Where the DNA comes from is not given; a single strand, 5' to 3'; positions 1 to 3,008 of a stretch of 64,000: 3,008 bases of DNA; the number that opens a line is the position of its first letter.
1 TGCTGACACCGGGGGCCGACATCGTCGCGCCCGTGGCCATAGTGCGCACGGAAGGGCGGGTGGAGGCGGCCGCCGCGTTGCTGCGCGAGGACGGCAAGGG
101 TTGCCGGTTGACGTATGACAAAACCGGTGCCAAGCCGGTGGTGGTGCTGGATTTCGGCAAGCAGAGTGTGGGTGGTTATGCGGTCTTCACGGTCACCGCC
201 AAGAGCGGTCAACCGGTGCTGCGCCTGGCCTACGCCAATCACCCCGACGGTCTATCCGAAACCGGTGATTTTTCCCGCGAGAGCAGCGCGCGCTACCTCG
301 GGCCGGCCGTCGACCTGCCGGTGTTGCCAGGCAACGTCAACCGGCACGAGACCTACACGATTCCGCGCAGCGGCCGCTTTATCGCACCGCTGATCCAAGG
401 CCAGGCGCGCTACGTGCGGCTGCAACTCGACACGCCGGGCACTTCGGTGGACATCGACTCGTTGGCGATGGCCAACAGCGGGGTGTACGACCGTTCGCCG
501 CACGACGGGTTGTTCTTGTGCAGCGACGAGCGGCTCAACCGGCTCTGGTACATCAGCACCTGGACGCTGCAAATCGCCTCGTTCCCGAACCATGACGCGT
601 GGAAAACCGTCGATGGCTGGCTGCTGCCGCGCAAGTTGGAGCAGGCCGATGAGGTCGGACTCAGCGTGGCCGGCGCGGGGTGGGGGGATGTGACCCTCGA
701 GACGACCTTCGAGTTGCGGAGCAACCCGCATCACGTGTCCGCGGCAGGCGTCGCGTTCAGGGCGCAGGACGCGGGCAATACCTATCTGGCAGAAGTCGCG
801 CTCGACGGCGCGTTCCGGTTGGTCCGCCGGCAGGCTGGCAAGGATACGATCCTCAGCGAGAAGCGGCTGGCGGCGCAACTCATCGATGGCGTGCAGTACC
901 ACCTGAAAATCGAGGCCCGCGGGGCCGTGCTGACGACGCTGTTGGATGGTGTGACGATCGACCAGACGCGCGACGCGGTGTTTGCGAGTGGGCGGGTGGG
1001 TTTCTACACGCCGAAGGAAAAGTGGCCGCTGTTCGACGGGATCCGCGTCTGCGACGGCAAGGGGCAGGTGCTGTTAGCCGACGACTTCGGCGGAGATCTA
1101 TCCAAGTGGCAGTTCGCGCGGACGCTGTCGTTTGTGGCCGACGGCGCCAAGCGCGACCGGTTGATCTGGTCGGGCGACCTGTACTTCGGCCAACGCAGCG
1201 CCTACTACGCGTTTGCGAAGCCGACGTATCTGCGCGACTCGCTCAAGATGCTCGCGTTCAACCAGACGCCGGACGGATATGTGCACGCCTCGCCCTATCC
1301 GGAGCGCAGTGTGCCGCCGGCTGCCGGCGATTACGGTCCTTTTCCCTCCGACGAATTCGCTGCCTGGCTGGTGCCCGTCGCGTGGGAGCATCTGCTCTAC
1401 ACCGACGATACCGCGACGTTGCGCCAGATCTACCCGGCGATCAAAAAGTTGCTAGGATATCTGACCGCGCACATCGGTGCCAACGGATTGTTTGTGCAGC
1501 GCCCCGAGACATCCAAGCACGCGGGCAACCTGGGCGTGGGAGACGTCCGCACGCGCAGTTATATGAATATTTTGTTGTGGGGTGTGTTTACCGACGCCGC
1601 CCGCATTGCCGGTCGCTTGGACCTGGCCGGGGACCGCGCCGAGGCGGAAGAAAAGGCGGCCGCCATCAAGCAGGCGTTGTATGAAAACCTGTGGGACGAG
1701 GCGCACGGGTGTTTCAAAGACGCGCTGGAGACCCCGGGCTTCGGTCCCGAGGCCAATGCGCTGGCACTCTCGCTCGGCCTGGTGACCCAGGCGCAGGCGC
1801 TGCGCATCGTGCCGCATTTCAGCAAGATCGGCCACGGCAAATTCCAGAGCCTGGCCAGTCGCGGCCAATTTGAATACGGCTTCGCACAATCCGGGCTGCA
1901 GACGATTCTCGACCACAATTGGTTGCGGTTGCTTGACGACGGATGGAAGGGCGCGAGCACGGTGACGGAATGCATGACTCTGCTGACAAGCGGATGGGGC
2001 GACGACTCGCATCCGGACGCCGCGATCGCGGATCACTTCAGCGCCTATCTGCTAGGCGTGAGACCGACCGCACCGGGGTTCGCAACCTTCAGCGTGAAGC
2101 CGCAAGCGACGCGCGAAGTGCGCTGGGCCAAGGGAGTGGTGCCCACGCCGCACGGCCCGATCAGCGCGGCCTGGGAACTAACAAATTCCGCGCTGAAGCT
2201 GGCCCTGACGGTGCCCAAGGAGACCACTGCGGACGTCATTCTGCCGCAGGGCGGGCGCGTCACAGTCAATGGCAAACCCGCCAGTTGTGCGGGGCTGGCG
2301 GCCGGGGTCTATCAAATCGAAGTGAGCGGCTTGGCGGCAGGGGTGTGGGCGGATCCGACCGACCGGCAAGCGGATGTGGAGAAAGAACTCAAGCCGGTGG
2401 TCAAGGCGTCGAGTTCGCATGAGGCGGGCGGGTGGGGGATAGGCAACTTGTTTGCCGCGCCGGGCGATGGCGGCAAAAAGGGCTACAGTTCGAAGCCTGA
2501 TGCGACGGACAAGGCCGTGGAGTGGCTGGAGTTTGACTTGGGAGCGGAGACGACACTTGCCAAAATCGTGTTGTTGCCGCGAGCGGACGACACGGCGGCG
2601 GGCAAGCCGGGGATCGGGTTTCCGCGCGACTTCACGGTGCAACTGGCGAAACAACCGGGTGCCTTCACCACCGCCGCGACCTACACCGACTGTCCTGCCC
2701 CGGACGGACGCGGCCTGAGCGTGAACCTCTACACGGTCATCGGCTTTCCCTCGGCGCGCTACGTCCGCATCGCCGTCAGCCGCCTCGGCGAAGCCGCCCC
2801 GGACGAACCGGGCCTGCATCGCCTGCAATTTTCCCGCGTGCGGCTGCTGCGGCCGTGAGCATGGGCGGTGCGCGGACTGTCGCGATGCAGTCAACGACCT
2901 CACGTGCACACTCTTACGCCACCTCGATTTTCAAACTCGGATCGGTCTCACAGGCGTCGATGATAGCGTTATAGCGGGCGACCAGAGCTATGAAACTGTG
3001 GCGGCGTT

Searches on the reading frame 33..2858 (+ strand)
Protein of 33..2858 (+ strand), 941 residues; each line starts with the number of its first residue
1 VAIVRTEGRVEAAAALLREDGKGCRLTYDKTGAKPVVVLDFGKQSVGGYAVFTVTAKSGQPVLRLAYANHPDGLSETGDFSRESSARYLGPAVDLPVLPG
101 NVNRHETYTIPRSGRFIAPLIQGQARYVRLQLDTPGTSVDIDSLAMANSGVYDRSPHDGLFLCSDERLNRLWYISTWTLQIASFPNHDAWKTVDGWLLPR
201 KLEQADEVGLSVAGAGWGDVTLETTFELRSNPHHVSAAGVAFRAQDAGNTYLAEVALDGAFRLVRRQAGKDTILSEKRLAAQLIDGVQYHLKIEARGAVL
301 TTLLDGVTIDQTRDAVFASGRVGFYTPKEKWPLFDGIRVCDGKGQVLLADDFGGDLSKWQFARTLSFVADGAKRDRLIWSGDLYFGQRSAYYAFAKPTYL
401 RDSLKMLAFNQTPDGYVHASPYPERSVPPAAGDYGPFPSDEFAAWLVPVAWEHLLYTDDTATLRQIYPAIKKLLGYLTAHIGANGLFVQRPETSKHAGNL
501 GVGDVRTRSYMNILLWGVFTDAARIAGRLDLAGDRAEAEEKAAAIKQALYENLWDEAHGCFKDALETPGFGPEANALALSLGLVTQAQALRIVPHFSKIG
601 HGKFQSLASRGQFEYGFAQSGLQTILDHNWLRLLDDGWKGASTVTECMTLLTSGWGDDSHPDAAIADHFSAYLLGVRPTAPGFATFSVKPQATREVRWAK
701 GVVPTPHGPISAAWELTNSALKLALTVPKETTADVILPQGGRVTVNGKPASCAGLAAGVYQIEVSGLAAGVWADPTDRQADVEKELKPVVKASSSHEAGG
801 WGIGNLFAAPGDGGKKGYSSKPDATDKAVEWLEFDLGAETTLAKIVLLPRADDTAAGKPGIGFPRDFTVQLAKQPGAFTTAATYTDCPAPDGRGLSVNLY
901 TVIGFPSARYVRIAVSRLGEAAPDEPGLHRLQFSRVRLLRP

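Call 4: search_protein_families(library=pfam, proteins=[window:33-2858:+])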
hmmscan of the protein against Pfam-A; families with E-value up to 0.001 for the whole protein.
window:33-2858:+ (941 aa): 6 families
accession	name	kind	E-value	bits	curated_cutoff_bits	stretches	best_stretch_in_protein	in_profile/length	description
PF17390.7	Bac_rhamnosid_C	-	2.7e-18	66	22.1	1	675-747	1-73/78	Bacterial alpha-L-rhamnosidase C-terminal domain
PF17389.8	Bac_rhamnosid6H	-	6.5e-15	55.7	24.5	1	365-589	29-242/339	Bacterial alpha-L-rhamnosidase 6 hairpin glycosidase domain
PF22422.2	MGH1-like_GH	-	5.1e-09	36.6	27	1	394-564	19-228/356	Mannosylglycerate hydrolase MGH1-like glycoside hydrolase domain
PF00754.31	F5_F8_type_C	-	1.1e-07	32.4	28.2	1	791-915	3-112/127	F5/8 type C domain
PF22633.2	F5_F8_type_C_2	-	8.6e-05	23.5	27.8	1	824-913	14-91/91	NedA-like, galactose-binding domain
PF22124.2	Glyco_hydro_95_cat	-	0.0002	20.9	27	1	443-532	168-266/408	Glycosyl hydrolase family 95 catalytic domain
